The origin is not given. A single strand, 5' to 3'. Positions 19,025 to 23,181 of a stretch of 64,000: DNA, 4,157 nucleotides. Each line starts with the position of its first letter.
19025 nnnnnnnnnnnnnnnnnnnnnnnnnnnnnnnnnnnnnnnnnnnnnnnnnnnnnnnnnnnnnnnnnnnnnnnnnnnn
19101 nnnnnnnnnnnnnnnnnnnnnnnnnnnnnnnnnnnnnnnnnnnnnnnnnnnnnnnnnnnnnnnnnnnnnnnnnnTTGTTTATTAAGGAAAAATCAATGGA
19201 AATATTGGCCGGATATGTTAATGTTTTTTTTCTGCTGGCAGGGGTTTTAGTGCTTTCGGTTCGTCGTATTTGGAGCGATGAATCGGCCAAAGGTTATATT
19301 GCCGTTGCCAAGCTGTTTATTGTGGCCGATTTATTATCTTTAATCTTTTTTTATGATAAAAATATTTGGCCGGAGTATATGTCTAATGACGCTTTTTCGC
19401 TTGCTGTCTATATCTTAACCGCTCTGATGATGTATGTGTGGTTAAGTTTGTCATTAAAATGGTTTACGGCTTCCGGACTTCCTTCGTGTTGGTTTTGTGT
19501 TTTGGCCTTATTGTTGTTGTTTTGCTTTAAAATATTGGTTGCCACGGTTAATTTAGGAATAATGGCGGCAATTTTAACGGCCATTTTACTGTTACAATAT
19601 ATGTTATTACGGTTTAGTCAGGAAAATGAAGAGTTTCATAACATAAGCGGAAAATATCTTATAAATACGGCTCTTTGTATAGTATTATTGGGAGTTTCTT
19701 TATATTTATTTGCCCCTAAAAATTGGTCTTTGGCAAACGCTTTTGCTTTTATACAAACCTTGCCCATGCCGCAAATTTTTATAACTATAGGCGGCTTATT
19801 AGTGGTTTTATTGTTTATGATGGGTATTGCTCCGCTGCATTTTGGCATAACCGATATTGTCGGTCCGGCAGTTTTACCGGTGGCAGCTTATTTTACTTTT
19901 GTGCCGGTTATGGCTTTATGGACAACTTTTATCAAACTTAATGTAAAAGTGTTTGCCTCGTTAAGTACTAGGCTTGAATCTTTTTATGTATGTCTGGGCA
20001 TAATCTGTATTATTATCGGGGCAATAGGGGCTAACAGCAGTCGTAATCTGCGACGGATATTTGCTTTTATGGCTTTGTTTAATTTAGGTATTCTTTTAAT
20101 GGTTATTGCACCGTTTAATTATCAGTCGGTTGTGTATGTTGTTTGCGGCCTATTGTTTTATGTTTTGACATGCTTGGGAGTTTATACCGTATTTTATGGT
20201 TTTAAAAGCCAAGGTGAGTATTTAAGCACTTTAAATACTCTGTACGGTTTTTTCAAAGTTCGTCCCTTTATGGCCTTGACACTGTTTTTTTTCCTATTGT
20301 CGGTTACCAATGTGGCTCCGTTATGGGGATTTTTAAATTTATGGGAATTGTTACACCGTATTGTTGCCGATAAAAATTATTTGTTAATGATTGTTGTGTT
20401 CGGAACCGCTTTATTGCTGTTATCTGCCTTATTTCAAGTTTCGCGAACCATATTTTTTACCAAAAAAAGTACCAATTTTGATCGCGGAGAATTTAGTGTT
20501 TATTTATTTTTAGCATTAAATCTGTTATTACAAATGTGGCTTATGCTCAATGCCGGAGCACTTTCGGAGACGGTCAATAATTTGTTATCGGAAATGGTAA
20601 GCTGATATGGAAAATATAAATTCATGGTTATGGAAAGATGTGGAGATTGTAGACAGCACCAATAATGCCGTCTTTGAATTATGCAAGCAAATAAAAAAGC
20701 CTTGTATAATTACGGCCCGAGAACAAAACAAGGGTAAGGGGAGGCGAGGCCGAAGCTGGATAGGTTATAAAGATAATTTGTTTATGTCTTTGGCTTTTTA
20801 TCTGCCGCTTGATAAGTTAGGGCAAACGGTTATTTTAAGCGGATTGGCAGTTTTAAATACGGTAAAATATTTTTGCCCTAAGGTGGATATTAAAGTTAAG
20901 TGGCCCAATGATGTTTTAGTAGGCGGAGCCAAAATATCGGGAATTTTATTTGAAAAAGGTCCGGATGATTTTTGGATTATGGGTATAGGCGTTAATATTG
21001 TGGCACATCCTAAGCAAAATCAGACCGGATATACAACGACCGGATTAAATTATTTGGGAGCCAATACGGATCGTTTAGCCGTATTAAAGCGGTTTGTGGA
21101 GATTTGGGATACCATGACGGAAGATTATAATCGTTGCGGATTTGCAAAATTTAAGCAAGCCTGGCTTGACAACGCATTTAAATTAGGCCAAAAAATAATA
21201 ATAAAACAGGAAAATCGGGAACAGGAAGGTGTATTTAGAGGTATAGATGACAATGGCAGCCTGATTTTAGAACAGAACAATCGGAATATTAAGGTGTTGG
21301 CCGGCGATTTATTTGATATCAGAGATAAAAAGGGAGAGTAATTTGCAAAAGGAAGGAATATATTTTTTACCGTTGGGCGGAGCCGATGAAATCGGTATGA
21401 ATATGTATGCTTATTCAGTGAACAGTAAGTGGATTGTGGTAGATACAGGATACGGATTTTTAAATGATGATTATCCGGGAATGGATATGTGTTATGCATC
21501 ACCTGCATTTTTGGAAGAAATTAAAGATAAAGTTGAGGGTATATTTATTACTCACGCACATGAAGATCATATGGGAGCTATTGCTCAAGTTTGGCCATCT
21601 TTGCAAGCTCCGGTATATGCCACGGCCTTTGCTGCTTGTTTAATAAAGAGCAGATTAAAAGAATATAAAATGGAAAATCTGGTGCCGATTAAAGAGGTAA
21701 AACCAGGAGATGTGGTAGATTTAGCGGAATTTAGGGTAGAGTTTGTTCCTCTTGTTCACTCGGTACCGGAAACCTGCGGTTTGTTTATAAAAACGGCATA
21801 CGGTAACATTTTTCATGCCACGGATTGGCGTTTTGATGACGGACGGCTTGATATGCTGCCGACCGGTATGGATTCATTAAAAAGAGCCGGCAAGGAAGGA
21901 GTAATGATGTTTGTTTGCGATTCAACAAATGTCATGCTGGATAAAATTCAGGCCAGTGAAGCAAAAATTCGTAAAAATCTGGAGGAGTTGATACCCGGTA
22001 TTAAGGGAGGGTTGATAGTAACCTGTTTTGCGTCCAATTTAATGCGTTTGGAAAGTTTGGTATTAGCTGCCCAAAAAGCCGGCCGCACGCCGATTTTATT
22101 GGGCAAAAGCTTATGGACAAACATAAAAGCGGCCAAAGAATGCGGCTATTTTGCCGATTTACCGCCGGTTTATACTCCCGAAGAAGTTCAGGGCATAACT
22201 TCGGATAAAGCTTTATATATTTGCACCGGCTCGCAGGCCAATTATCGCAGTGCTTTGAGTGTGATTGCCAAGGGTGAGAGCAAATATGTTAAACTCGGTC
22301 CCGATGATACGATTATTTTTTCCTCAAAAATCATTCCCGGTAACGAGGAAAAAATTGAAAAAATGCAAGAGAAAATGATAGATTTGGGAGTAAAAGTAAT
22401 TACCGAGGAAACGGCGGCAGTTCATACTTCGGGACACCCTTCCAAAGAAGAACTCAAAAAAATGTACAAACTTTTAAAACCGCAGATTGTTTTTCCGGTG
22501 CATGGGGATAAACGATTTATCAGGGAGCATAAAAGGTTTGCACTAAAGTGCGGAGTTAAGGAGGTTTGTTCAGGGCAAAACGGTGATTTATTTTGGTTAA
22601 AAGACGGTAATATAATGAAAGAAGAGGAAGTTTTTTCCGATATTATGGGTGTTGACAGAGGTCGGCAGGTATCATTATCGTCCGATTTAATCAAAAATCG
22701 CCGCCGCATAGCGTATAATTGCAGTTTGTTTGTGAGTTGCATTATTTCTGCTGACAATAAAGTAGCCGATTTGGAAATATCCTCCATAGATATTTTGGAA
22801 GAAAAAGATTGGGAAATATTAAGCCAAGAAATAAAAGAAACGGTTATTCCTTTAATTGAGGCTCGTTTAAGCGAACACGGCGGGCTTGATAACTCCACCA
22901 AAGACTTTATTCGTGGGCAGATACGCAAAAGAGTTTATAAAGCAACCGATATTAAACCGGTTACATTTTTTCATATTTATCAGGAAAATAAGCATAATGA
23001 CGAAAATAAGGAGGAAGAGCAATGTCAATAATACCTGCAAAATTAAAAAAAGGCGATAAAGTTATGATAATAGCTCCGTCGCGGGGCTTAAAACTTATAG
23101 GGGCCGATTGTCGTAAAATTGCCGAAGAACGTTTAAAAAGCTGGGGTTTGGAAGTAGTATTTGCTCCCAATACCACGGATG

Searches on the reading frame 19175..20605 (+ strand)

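Call 23: search_protein_families(library=pfam, proteins=[window:19175-20605:+], max_evalue=0.001)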
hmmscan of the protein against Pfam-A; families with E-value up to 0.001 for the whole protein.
window:19175-20605:+ (476 aa): 1 family
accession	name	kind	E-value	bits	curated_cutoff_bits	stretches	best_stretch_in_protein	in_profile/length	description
PF00361.26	Proton_antipo_M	-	2.5e-14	53.6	21.5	1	134-412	11-292/294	NADH:quinone oxidoreductase/Mrp antiporter, TM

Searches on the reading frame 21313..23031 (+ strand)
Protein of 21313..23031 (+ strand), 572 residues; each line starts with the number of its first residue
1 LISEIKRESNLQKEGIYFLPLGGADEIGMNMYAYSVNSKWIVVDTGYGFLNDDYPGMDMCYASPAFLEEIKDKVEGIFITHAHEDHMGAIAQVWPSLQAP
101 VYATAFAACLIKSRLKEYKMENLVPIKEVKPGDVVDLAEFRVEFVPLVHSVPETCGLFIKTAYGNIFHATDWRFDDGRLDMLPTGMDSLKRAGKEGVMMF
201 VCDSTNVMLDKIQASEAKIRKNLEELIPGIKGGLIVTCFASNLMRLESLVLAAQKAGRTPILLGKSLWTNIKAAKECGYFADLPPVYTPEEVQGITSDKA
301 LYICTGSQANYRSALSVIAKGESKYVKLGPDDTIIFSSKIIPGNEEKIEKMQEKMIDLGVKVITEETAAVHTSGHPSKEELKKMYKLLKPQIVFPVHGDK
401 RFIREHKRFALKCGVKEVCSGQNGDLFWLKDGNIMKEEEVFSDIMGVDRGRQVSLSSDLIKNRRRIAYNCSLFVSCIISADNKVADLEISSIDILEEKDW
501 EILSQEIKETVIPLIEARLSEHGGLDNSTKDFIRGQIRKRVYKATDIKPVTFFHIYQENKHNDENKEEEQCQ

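Call 23: search_protein_families(library=pfam, proteins=[window:21313-23031:+], max_evalue=0.001)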
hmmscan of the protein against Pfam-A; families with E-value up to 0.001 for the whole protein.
window:21313-23031:+ (572 aa): 5 families
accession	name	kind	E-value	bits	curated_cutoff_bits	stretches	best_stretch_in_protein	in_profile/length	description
PF22505.1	RNase_J_b_CASP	-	1.2e-31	109.5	27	1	233-354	3-125/126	Ribonuclease J, beta-CASP domain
PF12706.13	Lactamase_B_2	-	1.5e-13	51.3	27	1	40-174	2-145/200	Beta-lactamase superfamily domain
PF07521.17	RMMBL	-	3.7e-11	43.3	21.6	1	368-408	9-50/63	Zn-dependent metallo-hydrolase RNA specificity domain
PF00753.33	Lactamase_B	-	5.6e-09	36.7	22.7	1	30-178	7-156/196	Metallo-beta-lactamase superfamily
PF17770.6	RNase_J_C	-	0.00072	20.9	23.8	0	460-555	2-99/102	Ribonuclease J C-terminal domain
